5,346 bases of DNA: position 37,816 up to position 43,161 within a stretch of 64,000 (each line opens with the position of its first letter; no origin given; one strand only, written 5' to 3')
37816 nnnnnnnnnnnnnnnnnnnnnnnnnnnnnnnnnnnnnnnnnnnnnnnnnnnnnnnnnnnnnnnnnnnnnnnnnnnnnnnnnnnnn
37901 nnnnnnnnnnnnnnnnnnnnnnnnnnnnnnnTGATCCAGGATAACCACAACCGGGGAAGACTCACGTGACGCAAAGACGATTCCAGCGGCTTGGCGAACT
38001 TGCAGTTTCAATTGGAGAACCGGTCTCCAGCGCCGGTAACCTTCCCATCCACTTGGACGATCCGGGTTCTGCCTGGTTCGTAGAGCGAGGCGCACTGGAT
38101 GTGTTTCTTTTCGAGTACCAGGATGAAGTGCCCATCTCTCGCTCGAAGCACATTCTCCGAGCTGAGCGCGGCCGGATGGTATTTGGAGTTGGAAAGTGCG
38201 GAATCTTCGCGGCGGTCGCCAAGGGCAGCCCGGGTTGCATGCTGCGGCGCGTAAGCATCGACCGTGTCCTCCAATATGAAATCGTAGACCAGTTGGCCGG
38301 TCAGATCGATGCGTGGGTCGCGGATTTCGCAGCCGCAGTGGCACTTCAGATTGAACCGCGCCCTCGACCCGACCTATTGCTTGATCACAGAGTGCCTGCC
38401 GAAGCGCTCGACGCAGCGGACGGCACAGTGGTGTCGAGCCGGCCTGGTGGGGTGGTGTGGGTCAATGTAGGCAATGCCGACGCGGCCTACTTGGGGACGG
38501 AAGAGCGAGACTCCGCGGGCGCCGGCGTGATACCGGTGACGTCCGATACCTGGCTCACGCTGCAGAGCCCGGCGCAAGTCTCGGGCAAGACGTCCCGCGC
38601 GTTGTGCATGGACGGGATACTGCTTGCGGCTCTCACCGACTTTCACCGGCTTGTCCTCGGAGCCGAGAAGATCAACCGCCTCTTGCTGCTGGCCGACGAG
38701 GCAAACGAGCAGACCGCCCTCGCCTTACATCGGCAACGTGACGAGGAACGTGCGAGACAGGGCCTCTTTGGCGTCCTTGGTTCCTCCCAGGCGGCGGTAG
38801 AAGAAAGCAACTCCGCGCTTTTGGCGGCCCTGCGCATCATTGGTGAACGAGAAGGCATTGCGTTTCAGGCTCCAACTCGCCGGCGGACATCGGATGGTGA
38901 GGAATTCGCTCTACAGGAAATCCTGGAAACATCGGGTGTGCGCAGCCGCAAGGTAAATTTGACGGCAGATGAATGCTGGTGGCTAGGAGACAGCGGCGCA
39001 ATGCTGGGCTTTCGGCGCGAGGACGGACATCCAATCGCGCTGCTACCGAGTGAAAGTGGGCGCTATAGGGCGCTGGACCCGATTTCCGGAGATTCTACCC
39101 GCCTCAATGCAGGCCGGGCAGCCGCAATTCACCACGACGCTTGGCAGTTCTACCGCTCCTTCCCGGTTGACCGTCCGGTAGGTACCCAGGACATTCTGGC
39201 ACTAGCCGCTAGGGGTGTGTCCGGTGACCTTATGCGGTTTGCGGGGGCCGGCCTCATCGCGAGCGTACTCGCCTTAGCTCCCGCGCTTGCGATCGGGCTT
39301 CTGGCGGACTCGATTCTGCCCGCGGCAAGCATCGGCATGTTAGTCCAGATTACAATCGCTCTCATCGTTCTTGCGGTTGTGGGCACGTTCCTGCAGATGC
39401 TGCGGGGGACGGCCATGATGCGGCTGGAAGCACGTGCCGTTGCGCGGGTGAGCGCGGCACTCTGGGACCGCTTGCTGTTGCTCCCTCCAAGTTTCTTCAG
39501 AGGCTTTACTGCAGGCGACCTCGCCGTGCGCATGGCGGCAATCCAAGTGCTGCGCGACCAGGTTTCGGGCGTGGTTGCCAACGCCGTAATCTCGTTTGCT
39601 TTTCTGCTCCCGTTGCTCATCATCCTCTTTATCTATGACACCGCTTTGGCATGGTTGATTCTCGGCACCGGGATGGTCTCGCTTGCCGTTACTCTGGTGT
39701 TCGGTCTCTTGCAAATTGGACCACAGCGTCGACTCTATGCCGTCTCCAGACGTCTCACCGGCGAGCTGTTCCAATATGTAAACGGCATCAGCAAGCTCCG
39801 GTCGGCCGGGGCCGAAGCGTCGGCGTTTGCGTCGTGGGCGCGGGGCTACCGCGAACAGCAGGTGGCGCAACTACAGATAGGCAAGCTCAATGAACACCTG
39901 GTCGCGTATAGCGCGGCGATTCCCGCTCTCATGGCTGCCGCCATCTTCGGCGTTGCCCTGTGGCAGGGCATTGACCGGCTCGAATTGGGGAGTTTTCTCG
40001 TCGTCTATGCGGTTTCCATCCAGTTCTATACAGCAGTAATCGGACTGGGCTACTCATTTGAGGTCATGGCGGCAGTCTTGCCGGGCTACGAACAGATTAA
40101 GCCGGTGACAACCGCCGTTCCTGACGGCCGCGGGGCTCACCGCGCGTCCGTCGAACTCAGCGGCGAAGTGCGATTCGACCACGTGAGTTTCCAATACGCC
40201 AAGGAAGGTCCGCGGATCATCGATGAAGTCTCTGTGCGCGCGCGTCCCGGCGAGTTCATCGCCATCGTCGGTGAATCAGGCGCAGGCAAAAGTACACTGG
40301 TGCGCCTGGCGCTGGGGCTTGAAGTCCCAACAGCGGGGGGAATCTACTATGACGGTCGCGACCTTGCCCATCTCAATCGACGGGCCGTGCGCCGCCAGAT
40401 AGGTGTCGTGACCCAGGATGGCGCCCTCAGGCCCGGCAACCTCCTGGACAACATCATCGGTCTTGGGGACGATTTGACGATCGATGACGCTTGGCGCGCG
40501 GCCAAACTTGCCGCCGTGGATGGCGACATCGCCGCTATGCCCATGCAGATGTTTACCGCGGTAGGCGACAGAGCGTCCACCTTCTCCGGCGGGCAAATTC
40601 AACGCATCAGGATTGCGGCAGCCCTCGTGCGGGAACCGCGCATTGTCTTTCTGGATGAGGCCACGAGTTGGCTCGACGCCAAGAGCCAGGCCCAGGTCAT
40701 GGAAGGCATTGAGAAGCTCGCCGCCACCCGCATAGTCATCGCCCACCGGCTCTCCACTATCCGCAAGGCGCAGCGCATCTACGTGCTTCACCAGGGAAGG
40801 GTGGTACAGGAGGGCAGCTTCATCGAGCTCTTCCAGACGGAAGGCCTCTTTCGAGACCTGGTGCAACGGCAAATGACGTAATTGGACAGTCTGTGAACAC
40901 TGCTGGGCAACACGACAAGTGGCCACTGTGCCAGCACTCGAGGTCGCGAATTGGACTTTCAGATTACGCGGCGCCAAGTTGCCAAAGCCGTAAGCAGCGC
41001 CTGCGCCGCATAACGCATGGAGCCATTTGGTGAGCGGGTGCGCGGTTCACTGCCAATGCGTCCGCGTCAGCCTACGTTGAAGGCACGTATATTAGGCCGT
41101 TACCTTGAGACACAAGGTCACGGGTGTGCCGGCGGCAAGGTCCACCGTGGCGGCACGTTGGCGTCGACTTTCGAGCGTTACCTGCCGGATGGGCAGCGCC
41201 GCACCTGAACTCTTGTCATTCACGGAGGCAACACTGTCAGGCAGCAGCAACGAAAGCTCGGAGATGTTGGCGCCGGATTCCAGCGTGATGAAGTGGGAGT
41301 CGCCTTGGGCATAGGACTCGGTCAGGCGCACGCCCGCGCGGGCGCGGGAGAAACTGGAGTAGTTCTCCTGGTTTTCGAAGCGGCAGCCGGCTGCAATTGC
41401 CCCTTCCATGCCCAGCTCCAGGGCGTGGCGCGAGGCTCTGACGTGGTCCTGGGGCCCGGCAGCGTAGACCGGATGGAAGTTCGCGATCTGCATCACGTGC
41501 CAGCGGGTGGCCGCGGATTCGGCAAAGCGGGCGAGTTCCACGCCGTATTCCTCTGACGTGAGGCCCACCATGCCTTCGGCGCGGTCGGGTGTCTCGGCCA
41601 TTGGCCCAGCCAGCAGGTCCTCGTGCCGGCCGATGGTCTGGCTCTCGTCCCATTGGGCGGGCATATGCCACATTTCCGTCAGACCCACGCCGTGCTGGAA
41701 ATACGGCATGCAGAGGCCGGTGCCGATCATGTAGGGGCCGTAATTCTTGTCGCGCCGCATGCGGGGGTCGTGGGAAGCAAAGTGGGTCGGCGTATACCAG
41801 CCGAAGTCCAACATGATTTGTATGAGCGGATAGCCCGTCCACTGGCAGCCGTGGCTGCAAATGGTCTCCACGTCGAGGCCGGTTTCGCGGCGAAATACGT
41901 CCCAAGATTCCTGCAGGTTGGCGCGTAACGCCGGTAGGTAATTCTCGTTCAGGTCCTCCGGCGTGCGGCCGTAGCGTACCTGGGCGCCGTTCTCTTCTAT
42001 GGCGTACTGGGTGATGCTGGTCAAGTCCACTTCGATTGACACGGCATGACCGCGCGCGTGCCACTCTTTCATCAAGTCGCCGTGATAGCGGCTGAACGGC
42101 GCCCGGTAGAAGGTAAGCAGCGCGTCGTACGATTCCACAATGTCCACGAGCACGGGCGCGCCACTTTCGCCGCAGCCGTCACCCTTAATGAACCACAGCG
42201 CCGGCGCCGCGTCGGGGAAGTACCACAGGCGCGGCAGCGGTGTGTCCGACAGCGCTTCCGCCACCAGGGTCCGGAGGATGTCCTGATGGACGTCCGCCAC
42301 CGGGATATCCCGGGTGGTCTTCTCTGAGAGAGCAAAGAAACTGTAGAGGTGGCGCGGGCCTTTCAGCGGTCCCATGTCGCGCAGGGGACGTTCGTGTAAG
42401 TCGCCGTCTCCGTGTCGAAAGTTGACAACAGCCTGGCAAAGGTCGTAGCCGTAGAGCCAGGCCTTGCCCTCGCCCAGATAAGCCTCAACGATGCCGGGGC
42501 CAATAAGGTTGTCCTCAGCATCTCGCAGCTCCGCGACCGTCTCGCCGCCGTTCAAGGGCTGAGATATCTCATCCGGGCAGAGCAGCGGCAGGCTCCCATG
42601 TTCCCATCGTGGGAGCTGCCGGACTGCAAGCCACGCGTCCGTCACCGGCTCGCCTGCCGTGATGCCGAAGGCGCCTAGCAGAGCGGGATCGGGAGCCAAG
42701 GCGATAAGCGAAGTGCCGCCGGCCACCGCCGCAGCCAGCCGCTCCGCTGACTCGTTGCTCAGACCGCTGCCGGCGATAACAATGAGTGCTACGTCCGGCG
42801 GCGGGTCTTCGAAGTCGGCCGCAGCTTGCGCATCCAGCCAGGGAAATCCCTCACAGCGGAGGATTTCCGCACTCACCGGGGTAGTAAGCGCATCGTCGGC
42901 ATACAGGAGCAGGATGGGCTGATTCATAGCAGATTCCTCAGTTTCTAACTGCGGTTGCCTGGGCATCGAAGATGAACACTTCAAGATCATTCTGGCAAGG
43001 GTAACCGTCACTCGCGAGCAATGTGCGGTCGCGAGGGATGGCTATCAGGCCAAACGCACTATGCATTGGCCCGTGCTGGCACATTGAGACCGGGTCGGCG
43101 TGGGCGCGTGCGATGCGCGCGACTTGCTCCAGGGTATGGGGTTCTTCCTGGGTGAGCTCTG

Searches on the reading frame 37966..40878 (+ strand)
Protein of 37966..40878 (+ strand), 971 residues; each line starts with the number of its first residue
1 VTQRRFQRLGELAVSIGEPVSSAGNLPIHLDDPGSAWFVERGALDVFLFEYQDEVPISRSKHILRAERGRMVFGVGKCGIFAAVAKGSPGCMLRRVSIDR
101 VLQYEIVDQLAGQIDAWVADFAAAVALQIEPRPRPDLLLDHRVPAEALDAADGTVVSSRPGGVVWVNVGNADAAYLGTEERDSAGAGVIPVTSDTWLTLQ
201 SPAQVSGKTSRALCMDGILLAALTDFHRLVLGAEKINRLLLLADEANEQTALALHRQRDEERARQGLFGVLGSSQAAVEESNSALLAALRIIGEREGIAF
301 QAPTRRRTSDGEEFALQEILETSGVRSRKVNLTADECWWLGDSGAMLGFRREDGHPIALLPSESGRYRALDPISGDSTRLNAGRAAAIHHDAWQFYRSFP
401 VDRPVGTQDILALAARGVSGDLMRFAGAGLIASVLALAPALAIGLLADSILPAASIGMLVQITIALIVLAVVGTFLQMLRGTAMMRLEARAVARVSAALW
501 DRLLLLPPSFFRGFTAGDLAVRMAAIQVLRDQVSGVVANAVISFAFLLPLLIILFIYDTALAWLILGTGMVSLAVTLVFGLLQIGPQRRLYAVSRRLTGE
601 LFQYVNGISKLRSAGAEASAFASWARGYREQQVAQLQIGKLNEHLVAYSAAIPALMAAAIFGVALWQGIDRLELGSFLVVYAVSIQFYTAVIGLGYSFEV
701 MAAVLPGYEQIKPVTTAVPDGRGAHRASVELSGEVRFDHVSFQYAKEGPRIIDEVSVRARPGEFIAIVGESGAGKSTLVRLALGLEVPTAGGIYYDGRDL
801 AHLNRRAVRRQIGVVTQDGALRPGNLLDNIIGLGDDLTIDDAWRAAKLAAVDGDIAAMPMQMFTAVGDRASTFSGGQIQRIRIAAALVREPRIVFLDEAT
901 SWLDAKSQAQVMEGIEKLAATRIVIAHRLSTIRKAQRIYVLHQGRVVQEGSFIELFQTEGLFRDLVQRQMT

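Call 6: search_protein_families(library=pfam, proteins=[window:37966-40878:+], max_evalue=0.01)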
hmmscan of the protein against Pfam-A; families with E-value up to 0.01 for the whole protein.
window:37966-40878:+ (971 aa): 6 families
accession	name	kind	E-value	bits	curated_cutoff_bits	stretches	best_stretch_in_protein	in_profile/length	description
PF00005.33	ABC_tran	-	4.4e-28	99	25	1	753-901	2-137/137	ABC transporter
PF00664.28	ABC_membrane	-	2.1e-12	47.7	28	1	430-690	9-273/274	ABC transporter transmembrane region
PF13191.12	AAA_16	-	6.5e-05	23.9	32.6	1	759-910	22-151/167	AAA ATPase domain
PF02463.25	SMC_N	-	0.00017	21.5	40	0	873-942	137-212/220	RecF/RecN/SMC N terminal domain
PF13401.12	AAA_22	-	0.003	18.3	27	1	763-813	6-59/130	AAA domain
PF13481.12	AAA_25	-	0.0095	16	27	0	760-907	30-160/195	AAA domain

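Call 7: search_protein_families(library=ncbifam, proteins=[window:37966-40878:+], max_evalue=0.01)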
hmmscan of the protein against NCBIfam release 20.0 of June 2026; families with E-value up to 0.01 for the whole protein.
window:37966-40878:+ (971 aa): 186 families (the best 25 are shown)
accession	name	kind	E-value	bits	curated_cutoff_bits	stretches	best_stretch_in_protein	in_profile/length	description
TIGR03797.1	NHLM_micro_ABC2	equivalog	1.4e-217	724.5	709.4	1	283-970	2-686/686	NHLP bacteriocin export ABC transporter permease/ATPase subunit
TIGR03796.1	NHLM_micro_ABC1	equivalog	7.7e-93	312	853.3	1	415-967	149-710/710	NHLP family bacteriocin export ABC transporter peptidase/permease/ATPase subunit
TIGR01846.1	type_I_sec_HlyB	subfamily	1.3e-80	271.6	725.55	1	429-970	148-693/694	type I secretion system permease/ATPase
TIGR03375.1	type_I_sec_LssB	subfamily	9.8e-68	229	693.1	1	427-951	156-684/696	type I secretion system permease/ATPase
TIGR02203.1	MsbA_lipidA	equivalog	1e-66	225.7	602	1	439-969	34-569/572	lipid A export permease/ATP-binding protein MsbA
TIGR02204.1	MsbA_rel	hypoth_equivalog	1.5e-66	225.2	780.4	1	430-969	28-575/576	ABC transporter, permease/ATP-binding protein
NF010178.0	PRK13657.1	equivalog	1.7e-61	208.4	733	1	426-969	25-570/588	glucan ABC transporter ATP-binding protein/ permease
TIGR00958.1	3a01208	subfamily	8.5e-61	206.1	874.6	1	443-966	184-711/711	antigen peptide transporter 2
NF045513.1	HepA_fam_ABC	equivalog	8.7e-59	199.5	725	1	458-969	93-609/610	heterocyst formation ABC transporter subunit HepA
TIGR02857.1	CydD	equivalog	2.6e-57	195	435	1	422-941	5-529/529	thiol reductant ABC exporter subunit CydD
TIGR01193.1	bacteriocin_ABC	subfamily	4.4e-57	194.1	523.85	1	428-967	164-707/708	peptide cleavage/export ABC transporter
TIGR01842.1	type_I_sec_PrtD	subfamily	9.3e-54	182.9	510.15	1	430-951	16-536/544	type I secretion system permease/ATPase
NF008379.0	PRK11174.1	equivalog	4.1e-52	177.6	684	1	429-969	31-584/588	heme ABC transporter permease/ATP-binding protein CydD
NF008381.0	PRK11176.1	equivalog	1.2e-50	172.4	867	1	450-970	55-580/582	lipid A ABC transporter ATP-binding protein/permease MsbA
TIGR01192.1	chvA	subfamily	2e-49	168.7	585.4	1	729-968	329-569/585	glucan export ABC transporter ATP-binding protein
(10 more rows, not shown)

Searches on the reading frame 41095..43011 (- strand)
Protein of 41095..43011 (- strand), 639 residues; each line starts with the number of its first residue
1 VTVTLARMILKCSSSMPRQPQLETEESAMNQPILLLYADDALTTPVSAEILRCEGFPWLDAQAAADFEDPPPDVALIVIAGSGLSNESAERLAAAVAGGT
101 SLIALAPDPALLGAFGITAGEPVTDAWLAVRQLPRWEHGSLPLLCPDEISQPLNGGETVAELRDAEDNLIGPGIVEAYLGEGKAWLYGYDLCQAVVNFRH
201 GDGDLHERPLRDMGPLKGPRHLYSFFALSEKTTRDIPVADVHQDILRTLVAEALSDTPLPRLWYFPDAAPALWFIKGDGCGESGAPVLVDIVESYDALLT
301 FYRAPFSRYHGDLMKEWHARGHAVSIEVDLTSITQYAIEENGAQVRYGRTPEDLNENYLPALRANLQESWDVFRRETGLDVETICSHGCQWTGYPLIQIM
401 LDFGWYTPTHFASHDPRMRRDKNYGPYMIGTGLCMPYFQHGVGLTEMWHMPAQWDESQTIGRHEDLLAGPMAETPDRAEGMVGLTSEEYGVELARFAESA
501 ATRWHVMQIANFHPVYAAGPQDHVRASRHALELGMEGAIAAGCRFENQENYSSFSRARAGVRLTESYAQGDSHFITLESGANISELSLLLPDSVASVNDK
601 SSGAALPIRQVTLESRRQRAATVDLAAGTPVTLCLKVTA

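Call 6: search_protein_families(library=pfam, proteins=[window:41095-43011:-], max_evalue=0.01)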
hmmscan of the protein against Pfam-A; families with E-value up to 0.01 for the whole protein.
window:41095-43011:- (639 aa): 1 family
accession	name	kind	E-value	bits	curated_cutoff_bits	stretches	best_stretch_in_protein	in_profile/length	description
PF14258.12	DUF4350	-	0.00011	22.9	30.4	1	65-134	28-89/181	Domain of unknown function (DUF4350)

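Call 7: search_protein_families(library=ncbifam, proteins=[window:41095-43011:-], max_evalue=0.01)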
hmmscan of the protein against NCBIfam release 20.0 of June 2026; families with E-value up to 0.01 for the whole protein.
window:41095-43011:- (639 aa): 0 families

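Call 67: search_protein_families(library=pfam, proteins=[window:41095-43011:-], max_evalue=10)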
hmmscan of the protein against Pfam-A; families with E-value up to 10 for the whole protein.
window:41095-43011:- (639 aa): 1 family
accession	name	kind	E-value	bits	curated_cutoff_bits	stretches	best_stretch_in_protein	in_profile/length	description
PF14258.12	DUF4350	-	0.00011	22.9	30.4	1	65-134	28-89/181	Domain of unknown function (DUF4350)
